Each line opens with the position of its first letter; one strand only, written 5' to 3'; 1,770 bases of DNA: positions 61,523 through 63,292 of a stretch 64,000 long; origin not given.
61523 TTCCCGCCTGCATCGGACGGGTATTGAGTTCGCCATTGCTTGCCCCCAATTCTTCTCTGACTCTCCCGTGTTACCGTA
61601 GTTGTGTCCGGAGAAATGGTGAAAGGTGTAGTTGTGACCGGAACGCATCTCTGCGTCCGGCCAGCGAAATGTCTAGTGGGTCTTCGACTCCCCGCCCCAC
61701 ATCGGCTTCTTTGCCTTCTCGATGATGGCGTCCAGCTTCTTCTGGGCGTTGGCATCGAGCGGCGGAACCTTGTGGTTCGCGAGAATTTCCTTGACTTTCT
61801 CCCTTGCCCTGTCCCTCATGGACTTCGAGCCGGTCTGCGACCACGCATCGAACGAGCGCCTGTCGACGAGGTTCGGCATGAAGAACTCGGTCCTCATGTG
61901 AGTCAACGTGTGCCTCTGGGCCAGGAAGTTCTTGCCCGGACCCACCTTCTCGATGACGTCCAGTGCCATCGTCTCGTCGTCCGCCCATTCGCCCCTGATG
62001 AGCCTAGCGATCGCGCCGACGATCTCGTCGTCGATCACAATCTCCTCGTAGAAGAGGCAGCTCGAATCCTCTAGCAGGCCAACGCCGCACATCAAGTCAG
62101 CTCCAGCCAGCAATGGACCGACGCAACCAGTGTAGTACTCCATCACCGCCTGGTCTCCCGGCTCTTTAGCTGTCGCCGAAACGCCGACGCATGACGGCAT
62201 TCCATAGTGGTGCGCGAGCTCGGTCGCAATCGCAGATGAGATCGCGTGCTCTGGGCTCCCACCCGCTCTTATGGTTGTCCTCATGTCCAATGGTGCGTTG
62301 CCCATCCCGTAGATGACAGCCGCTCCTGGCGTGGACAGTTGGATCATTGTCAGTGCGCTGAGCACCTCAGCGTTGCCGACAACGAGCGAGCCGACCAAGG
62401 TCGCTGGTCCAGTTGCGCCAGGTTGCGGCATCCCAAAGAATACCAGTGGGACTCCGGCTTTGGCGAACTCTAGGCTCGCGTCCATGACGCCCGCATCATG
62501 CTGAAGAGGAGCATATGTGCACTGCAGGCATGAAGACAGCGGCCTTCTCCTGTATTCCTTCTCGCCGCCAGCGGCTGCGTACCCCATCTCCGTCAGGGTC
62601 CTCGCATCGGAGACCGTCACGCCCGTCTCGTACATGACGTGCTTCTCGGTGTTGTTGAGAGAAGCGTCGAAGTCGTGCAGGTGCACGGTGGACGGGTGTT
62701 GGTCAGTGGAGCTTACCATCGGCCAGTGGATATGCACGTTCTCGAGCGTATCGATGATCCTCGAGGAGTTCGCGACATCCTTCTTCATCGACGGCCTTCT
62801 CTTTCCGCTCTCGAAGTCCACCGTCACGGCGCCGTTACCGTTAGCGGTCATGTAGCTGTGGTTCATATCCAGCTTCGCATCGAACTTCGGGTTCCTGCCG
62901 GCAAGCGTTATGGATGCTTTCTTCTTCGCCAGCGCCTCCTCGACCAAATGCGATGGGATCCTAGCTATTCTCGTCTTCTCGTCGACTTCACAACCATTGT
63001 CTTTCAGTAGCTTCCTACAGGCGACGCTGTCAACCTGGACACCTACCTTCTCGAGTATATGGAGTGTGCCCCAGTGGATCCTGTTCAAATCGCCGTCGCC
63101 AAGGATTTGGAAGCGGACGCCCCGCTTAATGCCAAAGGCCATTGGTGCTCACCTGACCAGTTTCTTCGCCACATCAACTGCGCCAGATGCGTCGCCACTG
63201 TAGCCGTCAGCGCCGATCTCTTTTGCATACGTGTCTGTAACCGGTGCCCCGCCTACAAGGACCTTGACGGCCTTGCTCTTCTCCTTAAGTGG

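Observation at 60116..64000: Tandem non-pyrrolysine MttB-family methyltransferases with cognate corrinoid protein, next to Hdr-containing archaeal genome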

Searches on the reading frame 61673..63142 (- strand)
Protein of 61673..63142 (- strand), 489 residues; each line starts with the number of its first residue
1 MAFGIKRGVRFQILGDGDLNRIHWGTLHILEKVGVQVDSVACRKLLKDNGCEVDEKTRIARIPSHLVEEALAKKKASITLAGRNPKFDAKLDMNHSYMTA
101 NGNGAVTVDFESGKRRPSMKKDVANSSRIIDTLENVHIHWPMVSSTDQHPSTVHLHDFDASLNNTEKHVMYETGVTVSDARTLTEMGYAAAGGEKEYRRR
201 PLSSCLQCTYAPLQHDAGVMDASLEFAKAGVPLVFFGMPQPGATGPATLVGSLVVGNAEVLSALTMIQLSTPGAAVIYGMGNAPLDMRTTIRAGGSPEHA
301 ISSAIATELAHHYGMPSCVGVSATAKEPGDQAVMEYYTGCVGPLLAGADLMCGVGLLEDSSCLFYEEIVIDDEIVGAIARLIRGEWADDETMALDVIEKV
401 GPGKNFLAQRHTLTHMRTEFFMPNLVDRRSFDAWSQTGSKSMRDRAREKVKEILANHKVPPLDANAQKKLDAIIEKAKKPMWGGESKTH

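Call 3: search_protein_families(library=pfam, proteins=[window:61673-63142:-])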
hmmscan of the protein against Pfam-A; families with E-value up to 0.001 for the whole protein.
window:61673-63142:- (489 aa): 1 family
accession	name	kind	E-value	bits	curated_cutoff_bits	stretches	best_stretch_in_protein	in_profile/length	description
PF06253.16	MTTB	-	1.5e-93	313.9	25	1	10-479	30-497/500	Trimethylamine methyltransferase (MTTB)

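Call 4: search_protein_families(library=ncbifam, proteins=[window:61673-63142:-])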
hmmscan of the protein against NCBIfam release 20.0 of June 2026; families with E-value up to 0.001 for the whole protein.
window:61673-63142:- (489 aa): 1 family
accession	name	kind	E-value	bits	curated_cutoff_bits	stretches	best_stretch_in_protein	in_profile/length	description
TIGR02369.2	trimeth_pyl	equivalog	5.5e-136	453.8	525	1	10-477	2-468/469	[trimethylamine--corrinoid protein] Co-methyltransferase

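Call 7: search_solved_structures(query=window:61673-63142:-, show_alignments=3)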
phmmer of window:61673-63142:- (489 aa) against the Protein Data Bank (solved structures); distinct sequences matched with E-value up to 0.001: 5.
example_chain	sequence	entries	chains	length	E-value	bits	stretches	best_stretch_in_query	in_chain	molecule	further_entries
7xcm_A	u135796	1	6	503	8.9e-83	282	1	3-483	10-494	Trimethylamine methyltransferase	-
7xcl_A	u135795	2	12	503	9.1e-83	282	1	3-483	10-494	Trimethylamine methyltransferase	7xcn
9yce_A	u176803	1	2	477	3e-65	224.2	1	10-479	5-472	Glycine betaine methyltransferase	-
2qne_A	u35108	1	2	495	3.1e-65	224.2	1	10-479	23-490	Putative methyltransferase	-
4yyc_A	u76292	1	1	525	8.6e-34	120.5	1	7-481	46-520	Putative trimethylamine methyltransferase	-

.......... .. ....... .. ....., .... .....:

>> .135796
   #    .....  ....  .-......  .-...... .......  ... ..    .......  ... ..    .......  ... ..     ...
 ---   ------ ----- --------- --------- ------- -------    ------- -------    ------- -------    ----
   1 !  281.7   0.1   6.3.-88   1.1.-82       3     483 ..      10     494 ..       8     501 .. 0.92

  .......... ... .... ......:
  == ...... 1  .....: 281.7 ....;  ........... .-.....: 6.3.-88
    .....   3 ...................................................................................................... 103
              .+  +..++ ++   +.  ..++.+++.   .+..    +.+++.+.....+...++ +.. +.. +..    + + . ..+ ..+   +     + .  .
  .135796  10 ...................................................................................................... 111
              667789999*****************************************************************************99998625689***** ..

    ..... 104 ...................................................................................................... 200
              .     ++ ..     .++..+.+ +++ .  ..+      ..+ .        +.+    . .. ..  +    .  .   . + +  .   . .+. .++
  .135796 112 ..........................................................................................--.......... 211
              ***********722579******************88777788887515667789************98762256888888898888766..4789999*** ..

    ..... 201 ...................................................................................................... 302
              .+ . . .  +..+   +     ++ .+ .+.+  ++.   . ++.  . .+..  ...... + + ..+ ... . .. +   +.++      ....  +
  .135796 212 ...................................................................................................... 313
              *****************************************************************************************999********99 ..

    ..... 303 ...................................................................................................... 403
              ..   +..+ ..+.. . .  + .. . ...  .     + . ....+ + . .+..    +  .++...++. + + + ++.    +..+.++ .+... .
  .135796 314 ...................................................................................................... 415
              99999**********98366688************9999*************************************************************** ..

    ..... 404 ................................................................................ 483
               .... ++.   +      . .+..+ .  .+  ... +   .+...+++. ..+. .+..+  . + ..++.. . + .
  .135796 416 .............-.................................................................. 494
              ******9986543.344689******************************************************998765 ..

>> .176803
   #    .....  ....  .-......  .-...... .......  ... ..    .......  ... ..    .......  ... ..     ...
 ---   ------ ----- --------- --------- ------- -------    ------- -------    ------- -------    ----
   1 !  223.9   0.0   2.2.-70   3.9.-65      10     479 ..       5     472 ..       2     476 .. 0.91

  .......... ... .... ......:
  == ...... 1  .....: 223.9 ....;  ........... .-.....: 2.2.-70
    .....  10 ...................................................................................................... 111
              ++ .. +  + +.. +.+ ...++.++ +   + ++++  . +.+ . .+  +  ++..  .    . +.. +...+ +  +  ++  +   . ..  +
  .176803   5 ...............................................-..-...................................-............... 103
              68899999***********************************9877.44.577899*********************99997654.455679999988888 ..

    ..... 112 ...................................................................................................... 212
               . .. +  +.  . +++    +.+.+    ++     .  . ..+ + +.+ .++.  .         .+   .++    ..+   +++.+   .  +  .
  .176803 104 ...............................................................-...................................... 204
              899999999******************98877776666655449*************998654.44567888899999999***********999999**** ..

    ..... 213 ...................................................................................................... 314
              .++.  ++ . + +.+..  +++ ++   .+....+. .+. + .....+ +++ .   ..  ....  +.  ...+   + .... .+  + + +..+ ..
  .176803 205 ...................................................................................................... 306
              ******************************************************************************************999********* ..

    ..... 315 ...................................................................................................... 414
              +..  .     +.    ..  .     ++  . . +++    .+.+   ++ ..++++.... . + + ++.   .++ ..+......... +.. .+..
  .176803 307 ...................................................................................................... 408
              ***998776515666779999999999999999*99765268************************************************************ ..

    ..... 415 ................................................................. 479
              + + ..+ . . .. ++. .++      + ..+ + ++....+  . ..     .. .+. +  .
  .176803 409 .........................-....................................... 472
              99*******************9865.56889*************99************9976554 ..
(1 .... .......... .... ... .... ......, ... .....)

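Call 12: find_homologous_proteins(query=window:61673-63142:-, max_evalue=1e-20)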
Query window:61673-63142:- (489 aa): 447 proteins with E <= 1e-20 among 8000 candidates; the best 120 are listed.
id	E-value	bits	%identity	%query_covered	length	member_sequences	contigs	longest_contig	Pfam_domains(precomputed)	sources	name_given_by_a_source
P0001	0.0e+0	1117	100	100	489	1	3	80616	PF06253.17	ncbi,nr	ncbi:MAG: trimethylamine methyltransferase family protein [Thermoplasmatota archaeon]|nr:trimethylam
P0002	0.0e+0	1107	99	100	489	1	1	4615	PF06253.17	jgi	-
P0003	0.0e+0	1105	99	100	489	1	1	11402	PF06253.17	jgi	jgi:trimethylamine--corrinoid protein Co-methyltransferase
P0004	0.0e+0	1104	98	100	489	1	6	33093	PF06253.17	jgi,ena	jgi:trimethylamine--corrinoid protein Co-methyltransferase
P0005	0.0e+0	1103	98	100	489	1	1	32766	PF06253.17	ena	-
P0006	0.0e+0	1102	98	100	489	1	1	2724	PF06253.17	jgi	jgi:trimethylamine--corrinoid protein Co-methyltransferase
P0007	0.0e+0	1102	98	100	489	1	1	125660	PF06253.17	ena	-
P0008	0.0e+0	1102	98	100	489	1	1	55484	PF06253.17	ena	-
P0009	0.0e+0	1101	98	100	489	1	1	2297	PF06253.17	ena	-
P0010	0.0e+0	1101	98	100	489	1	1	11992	PF06253.17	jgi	jgi:trimethylamine--corrinoid protein Co-methyltransferase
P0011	0.0e+0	1101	98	100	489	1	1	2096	PF06253.17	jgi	-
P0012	0.0e+0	1100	98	100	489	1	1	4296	PF06253.17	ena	-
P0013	0.0e+0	1092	97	100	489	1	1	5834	PF06253.17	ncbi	-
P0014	0.0e+0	1090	97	100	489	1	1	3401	PF06253.17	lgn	-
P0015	0.0e+0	1083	96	100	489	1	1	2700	PF06253.17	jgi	-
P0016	0.0e+0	1034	91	100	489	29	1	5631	PF06253.17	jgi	jgi:trimethylamine--corrinoid protein Co-methyltransferase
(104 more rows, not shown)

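Call 13: find_related_loci(query=window:61673-63142:-, collection=genome_contigs, flank=8000)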
Query window:61673-63142:- (489 aa) in genome_contigs; peptide patterns used: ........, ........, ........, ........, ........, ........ (x = any residue, [..] = any of these).
68 stretches matched a pattern; 51 encode a relative of the query (tblastn E <= 1e-3); 49 distinct loci.
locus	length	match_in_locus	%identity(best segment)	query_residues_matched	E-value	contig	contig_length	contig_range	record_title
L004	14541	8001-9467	89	1-489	0e+0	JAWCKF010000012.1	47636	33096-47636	MAG: Thermoplasmata archaeon isolate JZ-2_201705_bins_126 JZ-2_201705_bins_126_scaffold_12, whole genome shotgun sequenc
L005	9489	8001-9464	87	1-488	0e+0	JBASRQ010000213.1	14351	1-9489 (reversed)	MAG: Thermoplasmata archaeon isolate MFD13565_ilm_asm_bin2 k127_108955, whole genome shotgun sequence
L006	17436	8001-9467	89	1-489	0e+0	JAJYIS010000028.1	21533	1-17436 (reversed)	MAG: Thermoplasmata archaeon isolate DBS2-1.bin12 NODE_4261_length_21533_cov_1.229048, whole genome shotgun sequence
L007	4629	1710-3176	86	1-489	0e+0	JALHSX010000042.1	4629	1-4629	MAG: Thermoplasmata archaeon isolate PFL9 seq_379931, whole genome shotgun sequence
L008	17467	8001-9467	86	1-489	0e+0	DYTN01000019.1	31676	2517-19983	MAG TPA_asm: Methanobacteriota archaeon isolate DR5_60_8 Afr_mines_DR5_156_length_31676_cov_3_511148, whole genome shotg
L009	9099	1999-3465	86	1-489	0e+0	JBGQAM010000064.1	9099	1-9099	MAG: Thermoplasmata archaeon isolate OBJ2_061818_130_30 k141_942773_length_9099_cov_9.0000, whole genome shotgun sequenc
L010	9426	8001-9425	89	1-475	0e+0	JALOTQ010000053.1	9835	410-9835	MAG: Thermoplasmata archaeon isolate Prado237 scaffold_12276, whole genome shotgun sequence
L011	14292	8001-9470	85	1-489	0e+0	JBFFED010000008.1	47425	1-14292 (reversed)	MAG: Thermoplasmata archaeon isolate Mix_mud13.2021.11.63 k141_24579_length_47425_cov_10.8945, whole genome shotgun sequ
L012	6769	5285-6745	84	1-487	0e+0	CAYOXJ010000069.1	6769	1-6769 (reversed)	MAG TPA_asm: uncultured Thermoplasmata archaeon isolate binchicken_co124_173 genome assembly, contig: NODE_10095_length_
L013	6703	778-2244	84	1-489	0e+0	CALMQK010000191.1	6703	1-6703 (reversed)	MAG TPA_asm: uncultured euryarchaeote isolate ERR2868536_bin.126_CONCOCT_v1.1_MAG genome assembly, contig: ERZ841185.205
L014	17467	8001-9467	84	1-489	0e+0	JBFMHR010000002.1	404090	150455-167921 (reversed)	MAG: Thermoplasmatota archaeon isolate MAG329 MAG329_2, whole genome shotgun sequence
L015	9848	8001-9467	84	1-489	0e+0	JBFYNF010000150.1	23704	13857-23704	MAG: Thermoplasmata archaeon isolate PPR_0081 PPR_0081_bin.95.fa_k121_2554668, whole genome shotgun sequence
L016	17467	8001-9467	84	1-489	0e+0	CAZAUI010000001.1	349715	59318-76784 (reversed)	MAG TPA_asm: uncultured Thermoplasmata archaeon isolate SRP319275_co4_87 genome assembly, contig: NODE_7_length_349715_c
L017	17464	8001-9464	84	1-487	0e+0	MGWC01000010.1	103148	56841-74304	MAG: Euryarchaeota archaeon RBG_19FT_COMBO_56_21 rbg_19ft_combo_scaffold_13, whole genome shotgun sequence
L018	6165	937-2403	84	1-489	0e+0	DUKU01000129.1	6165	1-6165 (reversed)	MAG TPA_asm: Thermoplasmata archaeon isolate UBA9653 contig_2361, whole genome shotgun sequence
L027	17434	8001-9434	79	1-478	0e+0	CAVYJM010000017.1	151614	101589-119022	MAG: uncultured Thermoplasmata archaeon isolate MFD01299.bin.2.33 genome assembly, contig: contig_57636, whole genome sh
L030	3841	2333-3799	78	1-489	0e+0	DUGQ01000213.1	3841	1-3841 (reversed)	TPA_asm: Thermoplasmata archaeon isolate UBA10834 contig_38993, whole genome shotgun sequence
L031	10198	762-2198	78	1-479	0e+0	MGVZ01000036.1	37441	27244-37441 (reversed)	MAG: Euryarchaeota archaeon RBG_16_67_27 RBG_16_scaffold_3131, whole genome shotgun sequence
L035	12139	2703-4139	78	1-479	0e+0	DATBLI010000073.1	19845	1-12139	MAG TPA_asm: Thermoplasmata archaeon isolate SMAG_U3968 k141_3905636, whole genome shotgun sequence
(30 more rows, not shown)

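Call 48: search_protein_representatives(protein=window:61673-63142:-)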
Query: 489 residues. Proteins with E-value up to 0.001 (for the whole library): 8423; up to 1e-10: 4390; up to 1e-30: 1498. The best 150 are listed.
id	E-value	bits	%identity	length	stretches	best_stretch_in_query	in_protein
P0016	0.0e+00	1033.7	91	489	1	1-489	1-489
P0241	4.6e-126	438.0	44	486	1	9-479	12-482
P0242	5.0e-113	395.0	43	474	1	15-480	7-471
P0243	5.2e-112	391.6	42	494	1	3-481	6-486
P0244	7.4e-103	361.5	39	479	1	11-481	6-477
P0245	2.9e-101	356.2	38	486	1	1-482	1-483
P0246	2.7e-98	346.4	38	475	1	9-477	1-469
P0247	3.7e-97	342.7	41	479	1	18-473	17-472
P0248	6.2e-97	341.9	39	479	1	11-481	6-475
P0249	5.2e-96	338.9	39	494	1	11-479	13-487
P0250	2.4e-95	336.7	38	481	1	13-479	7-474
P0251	5.2e-94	332.3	38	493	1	10-484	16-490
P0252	1.6e-93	330.7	39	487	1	18-473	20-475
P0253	2.2e-93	330.3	38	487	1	7-479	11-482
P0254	1.2e-90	321.2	37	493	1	9-478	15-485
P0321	1.6e-75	271.4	32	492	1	6-480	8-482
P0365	1.2e-70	255.3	35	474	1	12-479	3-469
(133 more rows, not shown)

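Call 53: list_cluster_members(proteins=[P0241, P0242, P0243, P0244, P0245, P0246, P0247, P0321, P0365, P0016])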
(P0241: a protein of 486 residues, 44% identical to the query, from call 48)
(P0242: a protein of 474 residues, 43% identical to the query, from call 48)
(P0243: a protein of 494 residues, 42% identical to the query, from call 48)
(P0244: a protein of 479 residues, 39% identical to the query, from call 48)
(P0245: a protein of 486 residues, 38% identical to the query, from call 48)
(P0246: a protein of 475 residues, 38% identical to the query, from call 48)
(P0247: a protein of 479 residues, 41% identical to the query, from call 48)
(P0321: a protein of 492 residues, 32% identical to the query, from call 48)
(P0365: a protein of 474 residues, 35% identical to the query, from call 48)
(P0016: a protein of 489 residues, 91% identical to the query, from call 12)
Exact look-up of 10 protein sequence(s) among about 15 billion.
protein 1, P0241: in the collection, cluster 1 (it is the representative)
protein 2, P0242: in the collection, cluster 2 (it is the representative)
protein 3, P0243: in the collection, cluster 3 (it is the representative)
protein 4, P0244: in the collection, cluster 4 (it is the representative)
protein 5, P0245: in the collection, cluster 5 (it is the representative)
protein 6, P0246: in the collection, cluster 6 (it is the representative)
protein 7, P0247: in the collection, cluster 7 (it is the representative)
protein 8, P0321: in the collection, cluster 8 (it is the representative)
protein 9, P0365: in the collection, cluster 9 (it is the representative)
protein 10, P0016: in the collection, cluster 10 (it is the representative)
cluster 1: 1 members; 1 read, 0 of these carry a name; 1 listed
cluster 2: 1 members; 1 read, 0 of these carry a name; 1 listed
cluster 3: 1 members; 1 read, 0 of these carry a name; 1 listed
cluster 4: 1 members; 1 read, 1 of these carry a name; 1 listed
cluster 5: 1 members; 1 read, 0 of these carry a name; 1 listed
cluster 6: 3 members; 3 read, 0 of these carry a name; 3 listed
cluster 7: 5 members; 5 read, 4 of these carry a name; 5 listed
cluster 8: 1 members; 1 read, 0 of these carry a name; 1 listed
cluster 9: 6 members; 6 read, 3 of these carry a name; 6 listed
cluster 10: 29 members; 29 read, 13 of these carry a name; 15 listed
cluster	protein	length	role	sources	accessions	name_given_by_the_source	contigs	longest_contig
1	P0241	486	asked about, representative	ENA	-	-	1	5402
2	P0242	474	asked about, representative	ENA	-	-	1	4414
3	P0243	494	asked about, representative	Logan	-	-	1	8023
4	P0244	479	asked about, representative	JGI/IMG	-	trimethylamine--corrinoid protein Co-methyltransferase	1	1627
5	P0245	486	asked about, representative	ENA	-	-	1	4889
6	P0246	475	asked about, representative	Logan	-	-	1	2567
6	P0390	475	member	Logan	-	-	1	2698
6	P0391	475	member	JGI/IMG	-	-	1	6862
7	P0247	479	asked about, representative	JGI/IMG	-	trimethylamine--corrinoid protein Co-methyltransferase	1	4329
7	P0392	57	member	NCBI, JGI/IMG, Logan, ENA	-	hypothetical protein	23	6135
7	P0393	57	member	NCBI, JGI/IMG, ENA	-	hypothetical protein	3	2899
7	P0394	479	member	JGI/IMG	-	trimethylamine--corrinoid protein Co-methyltransferase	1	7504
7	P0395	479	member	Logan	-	-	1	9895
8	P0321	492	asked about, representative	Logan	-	-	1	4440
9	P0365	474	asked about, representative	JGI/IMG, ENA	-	-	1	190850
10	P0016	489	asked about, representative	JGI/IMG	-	trimethylamine--corrinoid protein Co-methyltransferase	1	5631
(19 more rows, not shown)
